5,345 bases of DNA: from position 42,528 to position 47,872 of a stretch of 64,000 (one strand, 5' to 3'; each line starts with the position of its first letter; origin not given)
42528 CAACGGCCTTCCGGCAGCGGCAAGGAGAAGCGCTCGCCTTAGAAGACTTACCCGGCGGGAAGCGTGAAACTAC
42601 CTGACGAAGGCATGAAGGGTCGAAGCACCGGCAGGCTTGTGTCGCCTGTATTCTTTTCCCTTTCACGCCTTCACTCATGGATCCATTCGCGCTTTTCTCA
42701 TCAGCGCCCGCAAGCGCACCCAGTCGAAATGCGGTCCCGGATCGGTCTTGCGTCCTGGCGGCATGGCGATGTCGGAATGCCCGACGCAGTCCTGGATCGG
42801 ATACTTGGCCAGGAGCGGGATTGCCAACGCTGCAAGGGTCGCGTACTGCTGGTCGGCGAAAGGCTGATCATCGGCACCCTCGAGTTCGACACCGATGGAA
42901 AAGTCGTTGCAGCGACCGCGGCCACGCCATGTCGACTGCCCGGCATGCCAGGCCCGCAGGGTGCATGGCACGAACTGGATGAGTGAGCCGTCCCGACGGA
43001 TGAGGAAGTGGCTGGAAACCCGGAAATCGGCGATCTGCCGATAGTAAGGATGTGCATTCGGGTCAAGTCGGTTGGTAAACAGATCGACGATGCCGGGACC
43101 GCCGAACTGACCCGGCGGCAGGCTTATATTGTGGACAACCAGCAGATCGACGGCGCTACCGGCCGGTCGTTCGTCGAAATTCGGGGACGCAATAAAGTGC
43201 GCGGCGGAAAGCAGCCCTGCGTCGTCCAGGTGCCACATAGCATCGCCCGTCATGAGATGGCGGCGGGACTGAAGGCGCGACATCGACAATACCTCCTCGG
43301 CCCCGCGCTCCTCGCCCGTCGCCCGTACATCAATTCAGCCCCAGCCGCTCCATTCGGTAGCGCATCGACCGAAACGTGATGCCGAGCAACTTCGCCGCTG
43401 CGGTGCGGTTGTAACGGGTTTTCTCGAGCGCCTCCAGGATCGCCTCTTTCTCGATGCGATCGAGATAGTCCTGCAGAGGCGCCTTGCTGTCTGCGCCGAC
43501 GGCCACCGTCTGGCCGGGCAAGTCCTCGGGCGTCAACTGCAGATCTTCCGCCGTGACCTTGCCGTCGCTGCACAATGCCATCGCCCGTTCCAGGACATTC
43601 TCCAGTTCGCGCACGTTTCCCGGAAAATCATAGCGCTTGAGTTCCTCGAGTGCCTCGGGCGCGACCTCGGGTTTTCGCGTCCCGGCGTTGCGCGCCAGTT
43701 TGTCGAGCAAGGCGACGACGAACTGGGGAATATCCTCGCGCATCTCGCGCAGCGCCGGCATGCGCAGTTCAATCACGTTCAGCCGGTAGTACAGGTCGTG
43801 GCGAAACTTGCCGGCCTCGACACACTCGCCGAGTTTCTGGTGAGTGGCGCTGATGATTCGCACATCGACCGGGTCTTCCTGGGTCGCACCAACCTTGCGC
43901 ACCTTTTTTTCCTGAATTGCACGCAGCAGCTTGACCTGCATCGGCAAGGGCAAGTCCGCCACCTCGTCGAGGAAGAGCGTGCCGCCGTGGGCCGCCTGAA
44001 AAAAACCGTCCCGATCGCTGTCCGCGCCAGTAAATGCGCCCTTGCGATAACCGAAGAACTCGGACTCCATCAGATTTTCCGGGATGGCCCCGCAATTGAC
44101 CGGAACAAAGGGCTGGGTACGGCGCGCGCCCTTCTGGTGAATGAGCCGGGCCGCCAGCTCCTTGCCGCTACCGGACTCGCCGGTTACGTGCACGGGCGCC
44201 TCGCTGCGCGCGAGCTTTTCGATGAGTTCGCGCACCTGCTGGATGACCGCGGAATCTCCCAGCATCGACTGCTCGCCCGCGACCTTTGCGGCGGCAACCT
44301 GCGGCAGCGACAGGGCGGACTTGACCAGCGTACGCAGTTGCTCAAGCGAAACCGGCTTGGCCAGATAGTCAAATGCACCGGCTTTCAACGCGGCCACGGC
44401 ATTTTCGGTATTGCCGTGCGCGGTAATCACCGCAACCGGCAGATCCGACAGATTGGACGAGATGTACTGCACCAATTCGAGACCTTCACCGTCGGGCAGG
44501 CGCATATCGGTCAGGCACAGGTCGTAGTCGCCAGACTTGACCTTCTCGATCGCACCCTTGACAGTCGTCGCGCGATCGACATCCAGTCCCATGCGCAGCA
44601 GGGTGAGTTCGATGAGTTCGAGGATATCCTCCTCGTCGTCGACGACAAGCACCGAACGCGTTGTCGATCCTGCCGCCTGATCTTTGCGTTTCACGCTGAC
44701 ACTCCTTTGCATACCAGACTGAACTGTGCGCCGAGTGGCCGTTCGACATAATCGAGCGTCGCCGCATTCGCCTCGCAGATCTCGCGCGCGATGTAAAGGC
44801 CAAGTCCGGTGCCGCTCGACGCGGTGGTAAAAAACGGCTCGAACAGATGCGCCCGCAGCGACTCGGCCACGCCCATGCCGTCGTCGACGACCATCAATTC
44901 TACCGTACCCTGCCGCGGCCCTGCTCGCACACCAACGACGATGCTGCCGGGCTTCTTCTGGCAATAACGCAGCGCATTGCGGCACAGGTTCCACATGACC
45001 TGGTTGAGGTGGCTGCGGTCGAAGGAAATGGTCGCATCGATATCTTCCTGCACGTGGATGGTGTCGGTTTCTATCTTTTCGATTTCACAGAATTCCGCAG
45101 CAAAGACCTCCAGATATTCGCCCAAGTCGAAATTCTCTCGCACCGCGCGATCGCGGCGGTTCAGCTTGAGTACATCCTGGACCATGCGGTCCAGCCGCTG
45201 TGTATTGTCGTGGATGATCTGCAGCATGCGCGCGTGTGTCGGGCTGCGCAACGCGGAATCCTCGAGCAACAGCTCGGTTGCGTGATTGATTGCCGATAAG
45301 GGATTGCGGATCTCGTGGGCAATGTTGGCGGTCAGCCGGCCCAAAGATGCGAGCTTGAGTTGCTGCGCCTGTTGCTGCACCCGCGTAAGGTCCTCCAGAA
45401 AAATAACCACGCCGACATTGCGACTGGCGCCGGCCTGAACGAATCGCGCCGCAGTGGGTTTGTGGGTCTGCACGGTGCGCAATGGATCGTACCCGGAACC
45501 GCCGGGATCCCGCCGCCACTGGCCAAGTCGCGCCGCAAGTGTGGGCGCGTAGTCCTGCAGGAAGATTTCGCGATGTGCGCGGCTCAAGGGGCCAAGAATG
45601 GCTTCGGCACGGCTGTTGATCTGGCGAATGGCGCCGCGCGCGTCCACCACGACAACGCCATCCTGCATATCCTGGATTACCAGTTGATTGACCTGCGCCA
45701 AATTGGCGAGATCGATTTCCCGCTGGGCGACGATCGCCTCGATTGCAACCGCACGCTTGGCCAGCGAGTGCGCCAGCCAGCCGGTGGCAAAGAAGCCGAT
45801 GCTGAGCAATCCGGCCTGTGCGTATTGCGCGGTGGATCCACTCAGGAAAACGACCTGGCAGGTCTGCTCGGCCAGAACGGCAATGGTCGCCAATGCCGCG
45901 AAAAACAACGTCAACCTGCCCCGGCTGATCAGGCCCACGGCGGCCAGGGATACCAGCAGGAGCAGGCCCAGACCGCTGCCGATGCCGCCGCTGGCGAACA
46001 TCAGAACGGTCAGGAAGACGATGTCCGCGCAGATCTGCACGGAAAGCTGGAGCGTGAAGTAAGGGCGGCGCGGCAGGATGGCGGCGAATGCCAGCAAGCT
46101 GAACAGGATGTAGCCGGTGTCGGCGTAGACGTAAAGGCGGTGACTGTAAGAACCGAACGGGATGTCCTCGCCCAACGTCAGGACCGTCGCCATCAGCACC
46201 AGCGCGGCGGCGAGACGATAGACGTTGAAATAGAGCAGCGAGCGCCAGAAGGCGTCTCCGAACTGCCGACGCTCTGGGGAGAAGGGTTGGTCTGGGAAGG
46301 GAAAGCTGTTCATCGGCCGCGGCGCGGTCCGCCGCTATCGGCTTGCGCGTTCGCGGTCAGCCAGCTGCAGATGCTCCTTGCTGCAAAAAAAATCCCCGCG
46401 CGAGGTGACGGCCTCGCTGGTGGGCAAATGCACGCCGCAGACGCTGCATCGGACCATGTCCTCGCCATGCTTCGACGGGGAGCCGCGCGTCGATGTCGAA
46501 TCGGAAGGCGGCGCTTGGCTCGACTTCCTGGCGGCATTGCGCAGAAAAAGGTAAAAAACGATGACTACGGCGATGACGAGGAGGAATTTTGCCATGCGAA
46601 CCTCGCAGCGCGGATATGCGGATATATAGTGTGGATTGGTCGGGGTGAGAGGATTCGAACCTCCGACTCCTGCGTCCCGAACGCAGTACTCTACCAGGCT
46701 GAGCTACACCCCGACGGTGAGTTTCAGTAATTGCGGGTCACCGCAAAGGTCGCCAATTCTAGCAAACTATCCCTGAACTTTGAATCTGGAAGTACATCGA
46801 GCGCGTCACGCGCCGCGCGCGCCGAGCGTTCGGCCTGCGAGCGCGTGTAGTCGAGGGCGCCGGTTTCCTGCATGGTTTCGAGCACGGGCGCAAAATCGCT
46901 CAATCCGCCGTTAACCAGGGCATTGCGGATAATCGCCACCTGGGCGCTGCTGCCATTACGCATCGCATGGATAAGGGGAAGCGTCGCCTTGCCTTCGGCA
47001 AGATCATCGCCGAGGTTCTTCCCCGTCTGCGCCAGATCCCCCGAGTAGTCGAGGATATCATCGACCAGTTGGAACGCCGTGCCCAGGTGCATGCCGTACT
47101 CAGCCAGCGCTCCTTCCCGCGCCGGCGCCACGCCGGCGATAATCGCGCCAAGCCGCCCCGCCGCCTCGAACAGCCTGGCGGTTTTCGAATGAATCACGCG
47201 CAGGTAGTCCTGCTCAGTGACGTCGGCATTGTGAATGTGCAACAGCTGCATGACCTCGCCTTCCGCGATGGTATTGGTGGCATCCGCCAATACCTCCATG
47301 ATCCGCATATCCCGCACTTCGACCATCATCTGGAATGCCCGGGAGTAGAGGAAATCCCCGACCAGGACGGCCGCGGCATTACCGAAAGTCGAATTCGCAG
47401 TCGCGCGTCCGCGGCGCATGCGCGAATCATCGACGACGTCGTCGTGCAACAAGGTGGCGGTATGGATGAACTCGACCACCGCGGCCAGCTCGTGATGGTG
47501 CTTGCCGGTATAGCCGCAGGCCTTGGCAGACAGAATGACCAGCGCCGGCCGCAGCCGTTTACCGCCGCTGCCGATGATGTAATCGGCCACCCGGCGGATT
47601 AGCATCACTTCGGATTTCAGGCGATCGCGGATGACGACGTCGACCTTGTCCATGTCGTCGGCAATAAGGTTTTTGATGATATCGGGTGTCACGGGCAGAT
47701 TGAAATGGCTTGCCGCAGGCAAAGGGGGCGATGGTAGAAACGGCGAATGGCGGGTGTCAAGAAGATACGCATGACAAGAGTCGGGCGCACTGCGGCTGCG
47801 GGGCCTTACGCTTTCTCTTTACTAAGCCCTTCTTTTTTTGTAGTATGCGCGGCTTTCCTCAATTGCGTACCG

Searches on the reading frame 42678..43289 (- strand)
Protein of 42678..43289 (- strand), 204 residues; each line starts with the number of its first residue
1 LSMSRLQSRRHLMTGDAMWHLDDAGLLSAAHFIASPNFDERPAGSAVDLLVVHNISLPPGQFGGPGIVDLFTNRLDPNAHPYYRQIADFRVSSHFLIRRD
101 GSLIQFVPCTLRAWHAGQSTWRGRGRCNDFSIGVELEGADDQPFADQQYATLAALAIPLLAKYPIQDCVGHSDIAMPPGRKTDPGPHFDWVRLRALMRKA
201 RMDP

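Call 47: search_protein_families(library=pfam, proteins=[window:42678-43289:-], max_evalue=0.00001)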
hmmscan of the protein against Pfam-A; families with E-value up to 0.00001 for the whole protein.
window:42678-43289:- (204 aa): 1 family
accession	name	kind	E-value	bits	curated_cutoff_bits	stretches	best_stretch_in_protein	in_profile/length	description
PF01510.30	Amidase_2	-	1.2e-30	106.9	26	1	45-186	3-131/131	N-acetylmuramoyl-L-alanine amidase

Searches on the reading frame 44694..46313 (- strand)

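Call 47: search_protein_families(library=pfam, proteins=[window:44694-46313:-], max_evalue=0.00001)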
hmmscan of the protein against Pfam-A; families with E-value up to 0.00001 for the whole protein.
window:44694-46313:- (540 aa): 3 families
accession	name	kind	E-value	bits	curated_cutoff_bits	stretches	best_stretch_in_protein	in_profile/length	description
PF25323.1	6TM_PilS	-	5.4e-34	118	27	1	23-192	9-186/189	PilS-like transmembrane domain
PF02518.31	HATPase_c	-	1.3e-18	67.9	26.4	1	432-532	2-104/111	Histidine kinase-, DNA gyrase B-, and HSP90-like ATPase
PF00512.31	HisKA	-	3e-15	56.4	26.9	1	324-388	2-64/66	His Kinase A (phospho-acceptor) domain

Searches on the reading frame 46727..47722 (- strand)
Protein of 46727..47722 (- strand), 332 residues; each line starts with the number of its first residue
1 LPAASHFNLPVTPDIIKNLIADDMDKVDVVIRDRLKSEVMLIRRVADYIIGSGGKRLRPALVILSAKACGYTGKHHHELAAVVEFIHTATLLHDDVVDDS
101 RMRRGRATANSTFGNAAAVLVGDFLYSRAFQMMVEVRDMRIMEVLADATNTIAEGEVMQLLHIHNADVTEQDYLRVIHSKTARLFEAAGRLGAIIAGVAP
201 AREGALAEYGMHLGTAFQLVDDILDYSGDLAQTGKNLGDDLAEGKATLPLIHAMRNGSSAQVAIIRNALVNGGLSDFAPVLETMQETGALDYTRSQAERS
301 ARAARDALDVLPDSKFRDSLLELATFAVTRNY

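Call 47: search_protein_families(library=pfam, proteins=[window:46727-47722:-], max_evalue=0.00001)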
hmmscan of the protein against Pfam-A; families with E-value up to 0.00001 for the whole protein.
window:46727-47722:- (332 aa): 1 family
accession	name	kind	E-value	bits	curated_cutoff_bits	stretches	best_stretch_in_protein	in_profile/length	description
PF00348.22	polyprenyl_synt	-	1.6e-81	273.7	27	1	41-269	3-234/251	Polyprenyl synthetase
